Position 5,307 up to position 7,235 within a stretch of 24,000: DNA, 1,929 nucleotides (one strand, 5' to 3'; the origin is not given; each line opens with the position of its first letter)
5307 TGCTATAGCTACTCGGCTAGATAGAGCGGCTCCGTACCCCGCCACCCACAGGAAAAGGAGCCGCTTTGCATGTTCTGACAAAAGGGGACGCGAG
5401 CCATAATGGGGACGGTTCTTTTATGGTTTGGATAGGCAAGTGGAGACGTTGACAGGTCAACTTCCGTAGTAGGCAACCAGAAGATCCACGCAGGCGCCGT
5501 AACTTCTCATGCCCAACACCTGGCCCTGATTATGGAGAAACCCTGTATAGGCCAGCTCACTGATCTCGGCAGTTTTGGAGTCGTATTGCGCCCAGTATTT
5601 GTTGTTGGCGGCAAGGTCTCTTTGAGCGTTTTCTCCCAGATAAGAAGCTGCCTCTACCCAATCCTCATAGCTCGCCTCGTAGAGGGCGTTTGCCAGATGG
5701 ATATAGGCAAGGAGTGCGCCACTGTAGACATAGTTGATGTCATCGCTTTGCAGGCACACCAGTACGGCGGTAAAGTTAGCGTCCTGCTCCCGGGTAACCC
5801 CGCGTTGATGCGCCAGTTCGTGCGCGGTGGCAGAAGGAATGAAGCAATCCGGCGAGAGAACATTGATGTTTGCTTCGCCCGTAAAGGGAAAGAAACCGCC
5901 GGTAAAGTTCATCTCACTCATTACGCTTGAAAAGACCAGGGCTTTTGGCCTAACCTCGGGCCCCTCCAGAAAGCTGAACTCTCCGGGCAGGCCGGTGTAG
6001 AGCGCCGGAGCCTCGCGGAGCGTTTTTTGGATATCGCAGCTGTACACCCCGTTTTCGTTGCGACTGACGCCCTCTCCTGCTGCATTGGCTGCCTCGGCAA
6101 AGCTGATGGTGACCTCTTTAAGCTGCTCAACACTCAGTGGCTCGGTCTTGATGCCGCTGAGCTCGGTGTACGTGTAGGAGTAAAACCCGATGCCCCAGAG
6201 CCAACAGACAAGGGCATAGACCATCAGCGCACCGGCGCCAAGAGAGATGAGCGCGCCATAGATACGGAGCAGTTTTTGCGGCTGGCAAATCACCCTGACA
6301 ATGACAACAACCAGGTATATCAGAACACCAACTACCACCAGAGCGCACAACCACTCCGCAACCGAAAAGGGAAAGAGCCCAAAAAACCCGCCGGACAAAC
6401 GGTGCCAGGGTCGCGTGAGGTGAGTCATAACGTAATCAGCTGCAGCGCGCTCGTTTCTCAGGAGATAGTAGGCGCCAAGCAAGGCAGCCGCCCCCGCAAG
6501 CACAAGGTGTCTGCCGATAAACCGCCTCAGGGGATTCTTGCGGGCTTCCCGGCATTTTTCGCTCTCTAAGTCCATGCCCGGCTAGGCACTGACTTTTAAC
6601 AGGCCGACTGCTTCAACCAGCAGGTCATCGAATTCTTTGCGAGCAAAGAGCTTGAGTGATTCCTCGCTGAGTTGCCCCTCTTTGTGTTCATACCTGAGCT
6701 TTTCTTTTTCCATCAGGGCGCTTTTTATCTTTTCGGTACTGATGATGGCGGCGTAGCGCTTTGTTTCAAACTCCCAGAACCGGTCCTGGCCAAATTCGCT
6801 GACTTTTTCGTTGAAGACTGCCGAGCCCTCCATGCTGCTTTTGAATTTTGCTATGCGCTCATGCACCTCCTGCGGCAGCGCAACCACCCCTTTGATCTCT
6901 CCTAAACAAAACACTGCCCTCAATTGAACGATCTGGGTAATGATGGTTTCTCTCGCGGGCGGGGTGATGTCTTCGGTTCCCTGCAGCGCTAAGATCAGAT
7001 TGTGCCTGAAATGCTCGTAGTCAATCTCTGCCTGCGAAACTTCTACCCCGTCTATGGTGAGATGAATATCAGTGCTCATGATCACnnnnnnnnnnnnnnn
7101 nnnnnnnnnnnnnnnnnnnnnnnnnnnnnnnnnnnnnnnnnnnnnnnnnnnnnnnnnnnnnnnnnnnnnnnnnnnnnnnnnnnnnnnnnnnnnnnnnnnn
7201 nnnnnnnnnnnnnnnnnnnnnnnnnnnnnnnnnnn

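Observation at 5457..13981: Compact nos cluster with non-canonical gene order and no recognisable electron-delivery module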

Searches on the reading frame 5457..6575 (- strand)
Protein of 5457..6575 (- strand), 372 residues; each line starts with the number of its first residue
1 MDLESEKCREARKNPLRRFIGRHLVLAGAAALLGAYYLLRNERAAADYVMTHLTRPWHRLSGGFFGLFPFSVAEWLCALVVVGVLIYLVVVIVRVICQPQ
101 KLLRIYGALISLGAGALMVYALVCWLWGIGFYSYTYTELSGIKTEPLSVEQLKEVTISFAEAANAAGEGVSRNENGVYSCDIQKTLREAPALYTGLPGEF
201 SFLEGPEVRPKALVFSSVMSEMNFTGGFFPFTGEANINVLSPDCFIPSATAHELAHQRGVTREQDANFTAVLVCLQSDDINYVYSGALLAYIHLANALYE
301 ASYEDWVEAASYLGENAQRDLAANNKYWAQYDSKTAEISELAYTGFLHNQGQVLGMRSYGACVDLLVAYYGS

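Call 3: search_protein_families(library=pfam, proteins=[window:5457-6575:-], max_evalue=0.01)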
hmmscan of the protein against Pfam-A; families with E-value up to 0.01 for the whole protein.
window:5457-6575:- (372 aa): 2 families
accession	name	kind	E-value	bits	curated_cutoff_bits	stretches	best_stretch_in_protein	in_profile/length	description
PF12725.13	DUF3810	-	8.4e-82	275.5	28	1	51-367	3-311/311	Protein of unknown function (DUF3810)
PF03916.19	NrfD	-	8.8e-05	22.7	25.8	1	49-147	68-169/313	Polysulphide reductase, NrfD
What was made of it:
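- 5457..6575 (-): DUF3810 membrane protein with an HELAH (HExxH) motif. It lies 6 nt downstream of orf167 and is probably co-transcribed, but it is not a conserved nos partner. PF12725, E 8.4e-82 (call 3).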

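Call 4: search_protein_families(library=ncbifam, proteins=[window:5457-6575:-], max_evalue=0.01)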
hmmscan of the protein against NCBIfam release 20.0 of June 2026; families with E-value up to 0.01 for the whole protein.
window:5457-6575:- (372 aa): 0 families

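Call 51: search_solved_structures(query=window:5457-6575:-, max_evalue=1)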
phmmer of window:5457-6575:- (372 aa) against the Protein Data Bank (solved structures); distinct sequences matched with E-value up to 1: 0.
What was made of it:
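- Tried and rejected: The protein has an HExxH motif, no PDB relative (call 51) and no conservation next to nos. Rejected.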

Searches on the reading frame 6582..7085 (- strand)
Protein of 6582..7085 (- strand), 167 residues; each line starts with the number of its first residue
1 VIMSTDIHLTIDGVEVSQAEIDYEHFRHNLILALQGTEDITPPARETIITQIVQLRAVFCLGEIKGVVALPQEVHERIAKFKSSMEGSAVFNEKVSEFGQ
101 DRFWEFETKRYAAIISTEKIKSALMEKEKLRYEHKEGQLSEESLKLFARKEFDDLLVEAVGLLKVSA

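Call 3: search_protein_families(library=pfam, proteins=[window:6582-7085:-], max_evalue=0.01)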
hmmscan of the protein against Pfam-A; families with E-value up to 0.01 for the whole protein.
window:6582-7085:- (167 aa): 1 family
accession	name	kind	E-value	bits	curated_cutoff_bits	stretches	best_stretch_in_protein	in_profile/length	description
PF04361.18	DUF494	-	0.0042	17.3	22.6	0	115-163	33-85/153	Protein of unknown function (DUF494)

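Call 4: search_protein_families(library=ncbifam, proteins=[window:6582-7085:-], max_evalue=0.01)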
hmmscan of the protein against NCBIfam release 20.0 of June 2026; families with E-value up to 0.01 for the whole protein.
window:6582-7085:- (167 aa): 0 families

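Call 27: find_homologous_proteins(query=window:6582-7085:-, max_evalue=0.001)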
Query window:6582-7085:- (167 aa): 1 proteins with E <= 0.001 among 202 candidates.
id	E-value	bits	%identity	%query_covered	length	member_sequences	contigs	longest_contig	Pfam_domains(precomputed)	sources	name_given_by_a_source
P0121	1.0e-99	348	100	99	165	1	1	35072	-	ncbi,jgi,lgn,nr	ncbi:MAG: hypothetical protein LBP91_00525 [Coriobacteriales bacterium]|jgi:hypothetical protein|nr:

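Call 28: find_encoding_contigs(protein=P0121, flank=10000, max_places=3)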
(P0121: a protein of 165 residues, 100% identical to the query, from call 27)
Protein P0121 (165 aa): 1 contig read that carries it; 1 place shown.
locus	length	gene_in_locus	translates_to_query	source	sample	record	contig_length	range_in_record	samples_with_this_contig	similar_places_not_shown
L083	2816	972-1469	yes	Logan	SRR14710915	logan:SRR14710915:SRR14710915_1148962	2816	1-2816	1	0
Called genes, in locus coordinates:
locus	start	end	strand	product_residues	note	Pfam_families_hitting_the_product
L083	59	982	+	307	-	PF00005:ABC_tran, PF13304:AAA_21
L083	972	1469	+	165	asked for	-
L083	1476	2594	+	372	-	PF12725:DUF3810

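Call 30: find_homologous_proteins(query=A1, max_evalue=0.001)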
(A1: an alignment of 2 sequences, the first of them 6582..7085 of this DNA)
Query A1 (2 sequences) (167 aa, profile of the alignment): 22 proteins with E <= 0.001 among 2668 candidates.
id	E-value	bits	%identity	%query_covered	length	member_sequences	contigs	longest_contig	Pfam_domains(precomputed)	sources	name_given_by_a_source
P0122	8.2e-120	416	42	93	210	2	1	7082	PF13624.12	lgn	-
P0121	8.8e-90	318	100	99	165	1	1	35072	-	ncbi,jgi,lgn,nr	ncbi:MAG: hypothetical protein LBP91_00525 [Coriobacteriales bacterium]|jgi:hypothetical protein|nr:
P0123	2.4e-83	297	43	94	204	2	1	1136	PF13624.12,PF13623.12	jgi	-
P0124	7.6e-83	295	41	93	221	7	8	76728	-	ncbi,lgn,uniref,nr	ncbi:hypothetical protein M670_04753 [Schinkia azotoformans MEV2011]|uniref:Uncharacterized protein 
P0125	2.6e-79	284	41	96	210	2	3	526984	PF13624.12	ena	-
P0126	8.2e-76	272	41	99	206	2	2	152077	PF13624.12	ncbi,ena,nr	ncbi:MAG TPA: hypothetical protein GX497_18280 [Bacillus bacterium]|nr:hypothetical protein [Bacillu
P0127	4.0e-74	267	45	95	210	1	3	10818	PF13624.12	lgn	-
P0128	5.2e-74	266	42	98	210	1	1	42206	-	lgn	-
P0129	4.0e-72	260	45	96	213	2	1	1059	PF13624.12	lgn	-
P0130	4.8e-72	260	45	98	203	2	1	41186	-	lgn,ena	-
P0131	6.5e-72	259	43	98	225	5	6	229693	-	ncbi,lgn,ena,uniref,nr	ncbi:hypothetical protein M670_01451 [Schinkia azotoformans MEV2011]|uniref:Uncharacterized protein 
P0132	2.1e-71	258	45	92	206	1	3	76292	PF13624.12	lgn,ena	-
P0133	2.3e-71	258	43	96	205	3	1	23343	-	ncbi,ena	-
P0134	2.3e-71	258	42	98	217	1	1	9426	-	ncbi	-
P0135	2.2e-70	254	42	98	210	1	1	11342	PF13624.12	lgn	-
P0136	5.6e-70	253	42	98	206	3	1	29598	PF13624.12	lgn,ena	-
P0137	1.4e-69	252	43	98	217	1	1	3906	PF13624.12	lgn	-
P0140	7.2e-67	243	41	96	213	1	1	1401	PF13624.12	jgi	-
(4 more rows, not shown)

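Call 35: predict_structure(alignment_id=A2)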
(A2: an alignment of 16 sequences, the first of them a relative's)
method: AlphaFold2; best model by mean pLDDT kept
length: 165 residues; sequences in the alignment: 16
mean_pLDDT: 89.1   pTM: 0.81
mean pLDDT of the five models: 89.1, 88.8, 88.1, 88.0, 87.0
residues with pLDDT >= 90: 105; 70-90: 53; 50-70: 5; < 50: 2
segments of 3 or more residues with pLDDT < 50: none
pLDDT, mean of each block of 10 residues (from residue 1): 65 88 93 84 87 92 94 96 94 96 96 95 90 78 92 91 81
secondary structure, 60 per line:
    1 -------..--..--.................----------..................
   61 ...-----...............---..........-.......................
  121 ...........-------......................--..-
elements in order: H16-32 H43-63 H69-83 H87-96 H98-131 H139-160
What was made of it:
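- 6582..7085 (-): orf167: SurA-core-like chaperone without a signal peptide (called as 165 aa from ATG 7079 in the public record). AF2 model pLDDT 89 (call 35).
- On SurA-core-like chaperone (SurA_N_3): AF2 pLDDT 89 (call 35).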

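Call 37: fold_search(model_id=the predicted structure, library=pdb)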
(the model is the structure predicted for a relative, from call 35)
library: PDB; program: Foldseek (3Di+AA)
matches with E <= 10: 143; with E <= 0.001: 0
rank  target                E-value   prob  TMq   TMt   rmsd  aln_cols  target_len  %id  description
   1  8qpv_F                6.0e-02  0.99  0.58  0.48   6.7       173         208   13  Handover Complex: BAM bound OmpX and extended SurA (released 2024-09-25)
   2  9hg9_F                7.6e-02  0.80  0.41  0.37   8.5       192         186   10  BAM-SurA-darobactin complex in the swing-in state (released 2025-04-16)
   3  8pz2_F                1.1e-01  0.97  0.54  0.56   7.0       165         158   10  Wait Complex: Lateral open BAM bound Extended SurA (released 2024-09-25)
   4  1m5y_D                1.5e-01  0.97  0.48  0.23   4.8       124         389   12  Crystallographic Structure of SurA, a Molecular Chaperone that Facilitates Outer Membrane Porin Folding (released 2002-11-08)
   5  8pzv_F                1.7e-01  0.97  0.60  0.58   6.1       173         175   10  Wait Complex: BAM bound Darobactin-B and Extended SurA (released 2024-09-25)
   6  8hm3_B                2.3e-01  0.75  0.42  0.20   8.1       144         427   11  Complex of PPIase-BfUbb (released 2023-11-29)
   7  9hg7_F                3.4e-01  0.92  0.52  0.31   4.4       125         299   10  BAM-SurA complex in the swing-out state (released 2025-04-16)
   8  3nrk                  3.6e-01  0.84  0.40  0.23   7.1       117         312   16  The crystal structure of the leptospiral hypothetical protein LIC12922 (released 2010-11-24)
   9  8hm4_B                7.7e-01  0.54  0.44  0.20   5.0       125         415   12  Crystal structure of PPIase (released 2023-11-29)
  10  8pz1_F                9.1e-01  0.72  0.46  0.32   4.2       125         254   10  Wait Complex: Lateral open BAM bound Compact SurA (released 2024-09-25)
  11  2pv3_A                9.1e-01  0.63  0.48  0.31   4.6       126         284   13  Crystallographic Structure of SurA fragment lacking the second peptidyl-prolyl isomerase domain complexed with peptide (released 2007-10-02)
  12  6rah_B                9.1e-01  0.08  0.18  0.06  19.1       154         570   18  Heterodimeric ABC exporter TmrAB in ATP-bound outward-facing open conformation (released 2019-07-31)
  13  4yze_C                9.7e-01  0.12  0.24  0.21  15.5       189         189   10  Crystal structure of E.coli NemR reduced form (released 2016-02-03)
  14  9hg5_F                1.3e+00  0.57  0.49  0.30   4.8       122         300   10  BAM-SurA complex in the swing-in state with full length BamC resolved (released 2025-04-16)
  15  9hfl_C                1.4e+00  0.08  0.22  0.07  17.9       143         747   14  Cryo-EM structure of the human snRNA export complex comprising CBC-PHAX-CRM1-RanGTP and capped-RNA (released 2025-07-16)
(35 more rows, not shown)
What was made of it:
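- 6582..7085 (-): Best PDB matches are SurA, prob 0.97-0.99 and E 0.06-0.17 (call 37).
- On SurA-core-like chaperone (SurA_N_3): The top PDB hits are all SurA (prob 0.97-0.99, TMq 0.5-0.6), but with E 0.06-0.17 (call 37).
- Foldseek E-values for SurA are weak (0.06-0.17) even though probabilities are high (call 37).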

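Call 38: find_related_loci(query=A2, collection=metagenome_contigs, flank=10000)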
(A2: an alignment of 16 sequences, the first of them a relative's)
Query A2 (165 aa) in metagenome_contigs; peptide patterns used: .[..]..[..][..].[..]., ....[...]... (x = any residue, [..] = any of these).
600 stretches matched a pattern (row limit reached: there are more); 3 encode a relative of the query (tblastn E <= 1e-3); 3 distinct loci.
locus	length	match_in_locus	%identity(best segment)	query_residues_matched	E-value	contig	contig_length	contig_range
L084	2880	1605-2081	50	5-165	4e-48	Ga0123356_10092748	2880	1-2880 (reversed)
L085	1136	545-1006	43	5-161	8e-41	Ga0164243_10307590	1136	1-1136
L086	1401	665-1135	41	5-164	5e-38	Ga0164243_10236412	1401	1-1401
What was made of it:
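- Tried and rejected: Metagenome scan with the chaperone alignment (call 38).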

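Call 45: search_protein_representatives(alignment_id=A2)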
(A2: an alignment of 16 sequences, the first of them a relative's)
Query: 16 sequences, 207 profile positions. Proteins with E-value up to 0.001 (for the whole library): 61; up to 1e-10: 35; up to 1e-30: 5. The best 61 are listed.
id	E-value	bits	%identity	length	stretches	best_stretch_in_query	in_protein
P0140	3.5e-83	294.7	-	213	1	1-207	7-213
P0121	2.4e-64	233.2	-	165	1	44-203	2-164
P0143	1.0e-63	231.2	-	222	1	1-204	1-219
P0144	2.5e-31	125.4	-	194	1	41-202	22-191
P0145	3.4e-31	124.9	-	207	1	1-200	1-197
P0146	4.5e-22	95.1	-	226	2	80-204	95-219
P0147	5.1e-22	94.9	-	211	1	2-204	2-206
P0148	9.6e-22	94.1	-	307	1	31-203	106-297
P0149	2.5e-21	92.7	-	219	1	10-204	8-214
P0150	9.6e-21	90.8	-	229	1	11-204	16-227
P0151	8.9e-20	87.6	-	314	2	85-206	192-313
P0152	1.8e-19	86.7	-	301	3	70-204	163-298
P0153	2.7e-19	86.1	-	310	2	44-203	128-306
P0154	2.8e-19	86.0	-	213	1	4-198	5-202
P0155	3.5e-19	85.7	-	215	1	68-204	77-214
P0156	1.9e-18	83.3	-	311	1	36-204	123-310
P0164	1.6e-14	70.5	-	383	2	22-204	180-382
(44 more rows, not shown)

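Call 47: search_protein_families(library=pfam, proteins=[P0148, P0151, P0153, P0156, P0164, P0140, P0143, P0144, P0147, P0121], max_evalue=0.01)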
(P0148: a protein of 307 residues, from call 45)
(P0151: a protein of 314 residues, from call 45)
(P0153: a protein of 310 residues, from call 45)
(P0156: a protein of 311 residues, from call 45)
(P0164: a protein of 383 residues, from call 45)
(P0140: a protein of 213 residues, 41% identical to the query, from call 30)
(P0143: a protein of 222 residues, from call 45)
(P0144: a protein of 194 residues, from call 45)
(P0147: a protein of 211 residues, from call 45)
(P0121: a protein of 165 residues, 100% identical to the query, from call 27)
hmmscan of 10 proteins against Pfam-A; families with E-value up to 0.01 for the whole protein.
P0148 (307 aa): 1 family
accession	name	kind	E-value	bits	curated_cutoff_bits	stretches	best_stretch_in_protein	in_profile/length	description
PF13115.11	YtkA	-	1e-07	33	25.9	1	23-98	6-82/85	YtkA-like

P0151 (314 aa): 3 families
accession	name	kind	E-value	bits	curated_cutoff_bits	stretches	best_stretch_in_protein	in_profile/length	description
PF13115.11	YtkA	-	2.7e-06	28.4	25.9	1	35-98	18-83/85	YtkA-like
PF05751.16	FixH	-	9.5e-06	26.1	23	1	37-113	71-148/150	FixH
PF02334.22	RTP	-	0.01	16.8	26.7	1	237-300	27-88/113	Replication terminator protein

P0153 (310 aa): 2 families
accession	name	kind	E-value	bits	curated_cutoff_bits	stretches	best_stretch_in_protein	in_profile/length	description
PF13115.11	YtkA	-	1.6e-07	32.3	25.9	1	21-97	5-81/85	YtkA-like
PF13624.11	SurA_N_3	-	0.0059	16.9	27.2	0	129-226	38-121/162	SurA-like N-terminal domain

P0156 (311 aa): 2 families
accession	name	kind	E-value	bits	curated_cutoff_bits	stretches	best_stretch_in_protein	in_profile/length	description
PF13115.11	YtkA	-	6.9e-09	36.7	25.9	1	23-101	4-83/85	YtkA-like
PF05751.16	FixH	-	2.6e-05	24.7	23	1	23-107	61-139/150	FixH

P0164 (383 aa): 2 families
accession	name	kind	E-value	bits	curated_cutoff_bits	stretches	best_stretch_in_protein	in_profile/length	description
PF13115.11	YtkA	-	1.4e-08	35.7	25.9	1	70-146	6-84/85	YtkA-like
PF05751.16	FixH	-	1.6e-07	31.9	23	1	19-151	12-139/150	FixH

P0140 (213 aa): 2 families
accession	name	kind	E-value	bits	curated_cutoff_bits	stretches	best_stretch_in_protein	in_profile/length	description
PF13624.11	SurA_N_3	-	1.2e-06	28.9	27.2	1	9-129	15-121/162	SurA-like N-terminal domain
PF13623.11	SurA_N_2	-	0.0029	17.9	28.5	0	52-131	41-122/145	SurA-like N-terminal domain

P0143 (222 aa): 2 families
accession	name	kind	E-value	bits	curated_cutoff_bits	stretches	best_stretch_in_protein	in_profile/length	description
PF13624.11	SurA_N_3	-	2e-05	24.9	27.2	1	51-133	40-121/162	SurA-like N-terminal domain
PF13623.11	SurA_N_2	-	0.00049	20.4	28.5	1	49-147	34-130/145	SurA-like N-terminal domain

P0144 (194 aa): 2 families
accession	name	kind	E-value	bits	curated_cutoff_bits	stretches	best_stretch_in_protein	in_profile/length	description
PF13623.11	SurA_N_2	-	1.3e-08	35.3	28.5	1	5-122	16-130/145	SurA-like N-terminal domain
PF13624.11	SurA_N_3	-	1.6e-08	35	27.2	1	5-115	16-123/162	SurA-like N-terminal domain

P0147 (211 aa): 2 families
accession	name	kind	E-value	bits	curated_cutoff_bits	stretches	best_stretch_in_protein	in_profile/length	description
PF08139.17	LPAM_1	-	0.00024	21.8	20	1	1-18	1-18/18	Prokaryotic membrane lipoprotein lipid attachment site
PF13624.11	SurA_N_3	-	0.0067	16.7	27.2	1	48-116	39-112/162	SurA-like N-terminal domain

P0121 (165 aa): 1 family
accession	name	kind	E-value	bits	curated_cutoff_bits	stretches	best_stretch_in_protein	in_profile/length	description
PF04361.18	DUF494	-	0.0041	17.4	22.6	0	113-161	33-85/153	Protein of unknown function (DUF494)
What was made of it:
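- On SurA-core-like chaperone (SurA_N_3): Relatives hit PF13624 and PF13623 (calls 30, 47).
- SurA-like fold (calls 35, 37) and SurA_N Pfam hits in relatives (call 47).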
